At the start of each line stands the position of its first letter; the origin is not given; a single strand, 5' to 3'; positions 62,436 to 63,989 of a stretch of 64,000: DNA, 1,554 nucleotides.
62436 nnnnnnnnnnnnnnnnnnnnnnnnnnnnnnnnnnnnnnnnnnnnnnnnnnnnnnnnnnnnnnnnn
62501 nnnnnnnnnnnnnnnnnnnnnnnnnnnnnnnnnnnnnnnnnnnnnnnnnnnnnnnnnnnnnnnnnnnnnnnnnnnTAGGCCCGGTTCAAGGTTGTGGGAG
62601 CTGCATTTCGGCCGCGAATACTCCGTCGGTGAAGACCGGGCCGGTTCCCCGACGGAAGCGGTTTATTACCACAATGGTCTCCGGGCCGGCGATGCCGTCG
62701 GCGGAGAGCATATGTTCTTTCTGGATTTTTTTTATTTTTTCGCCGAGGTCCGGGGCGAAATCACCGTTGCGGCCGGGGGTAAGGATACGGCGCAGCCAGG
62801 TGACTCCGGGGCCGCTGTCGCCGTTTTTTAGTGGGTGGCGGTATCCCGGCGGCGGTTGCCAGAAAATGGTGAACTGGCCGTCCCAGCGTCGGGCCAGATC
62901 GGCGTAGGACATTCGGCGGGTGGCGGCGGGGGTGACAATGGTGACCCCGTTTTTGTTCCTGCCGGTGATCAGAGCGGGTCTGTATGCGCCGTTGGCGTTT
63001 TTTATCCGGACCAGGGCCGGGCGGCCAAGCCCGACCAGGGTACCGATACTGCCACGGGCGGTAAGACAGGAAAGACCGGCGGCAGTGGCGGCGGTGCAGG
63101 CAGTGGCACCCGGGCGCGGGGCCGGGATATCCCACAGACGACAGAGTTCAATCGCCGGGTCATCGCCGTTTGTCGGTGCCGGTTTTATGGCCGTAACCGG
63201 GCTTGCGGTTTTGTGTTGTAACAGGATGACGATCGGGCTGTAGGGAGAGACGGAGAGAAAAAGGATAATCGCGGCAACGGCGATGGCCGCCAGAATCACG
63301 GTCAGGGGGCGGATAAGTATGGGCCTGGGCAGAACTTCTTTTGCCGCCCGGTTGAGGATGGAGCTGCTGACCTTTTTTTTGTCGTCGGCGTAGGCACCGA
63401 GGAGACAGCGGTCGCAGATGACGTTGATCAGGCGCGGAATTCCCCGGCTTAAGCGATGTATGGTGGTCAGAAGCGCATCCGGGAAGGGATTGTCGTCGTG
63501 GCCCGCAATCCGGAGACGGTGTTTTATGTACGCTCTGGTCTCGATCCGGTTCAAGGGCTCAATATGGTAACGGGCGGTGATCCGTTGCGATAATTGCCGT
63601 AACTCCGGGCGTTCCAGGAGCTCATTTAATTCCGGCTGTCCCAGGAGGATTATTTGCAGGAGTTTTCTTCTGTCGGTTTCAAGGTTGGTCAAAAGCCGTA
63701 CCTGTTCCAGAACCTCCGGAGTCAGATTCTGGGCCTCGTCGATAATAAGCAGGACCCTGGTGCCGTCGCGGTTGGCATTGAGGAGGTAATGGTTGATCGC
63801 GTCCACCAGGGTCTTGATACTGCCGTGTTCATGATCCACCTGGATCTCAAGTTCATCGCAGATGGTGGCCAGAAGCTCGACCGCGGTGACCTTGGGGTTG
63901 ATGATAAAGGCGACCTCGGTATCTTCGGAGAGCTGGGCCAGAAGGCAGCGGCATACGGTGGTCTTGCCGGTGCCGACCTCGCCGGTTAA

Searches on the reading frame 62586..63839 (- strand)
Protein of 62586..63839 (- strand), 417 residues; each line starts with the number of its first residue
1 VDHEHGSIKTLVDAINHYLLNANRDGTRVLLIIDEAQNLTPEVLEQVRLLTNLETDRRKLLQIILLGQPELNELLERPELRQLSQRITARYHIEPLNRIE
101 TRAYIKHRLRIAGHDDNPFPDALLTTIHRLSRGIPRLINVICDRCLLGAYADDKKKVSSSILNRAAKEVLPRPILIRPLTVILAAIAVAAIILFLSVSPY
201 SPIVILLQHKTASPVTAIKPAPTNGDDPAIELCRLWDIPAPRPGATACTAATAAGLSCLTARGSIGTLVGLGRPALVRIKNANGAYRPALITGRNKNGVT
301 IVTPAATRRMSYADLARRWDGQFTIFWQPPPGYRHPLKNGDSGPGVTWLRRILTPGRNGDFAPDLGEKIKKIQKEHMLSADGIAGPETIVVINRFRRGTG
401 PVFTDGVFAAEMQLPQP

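Call 29: search_protein_families(library=pfam, proteins=[window:62586-63839:-], max_evalue=0.00001)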
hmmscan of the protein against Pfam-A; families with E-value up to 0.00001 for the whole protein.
window:62586-63839:- (417 aa): 1 family
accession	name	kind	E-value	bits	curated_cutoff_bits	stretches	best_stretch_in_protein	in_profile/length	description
PF13401.12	AAA_22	-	1.5e-14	54.9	27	1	6-75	66-130/130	AAA domain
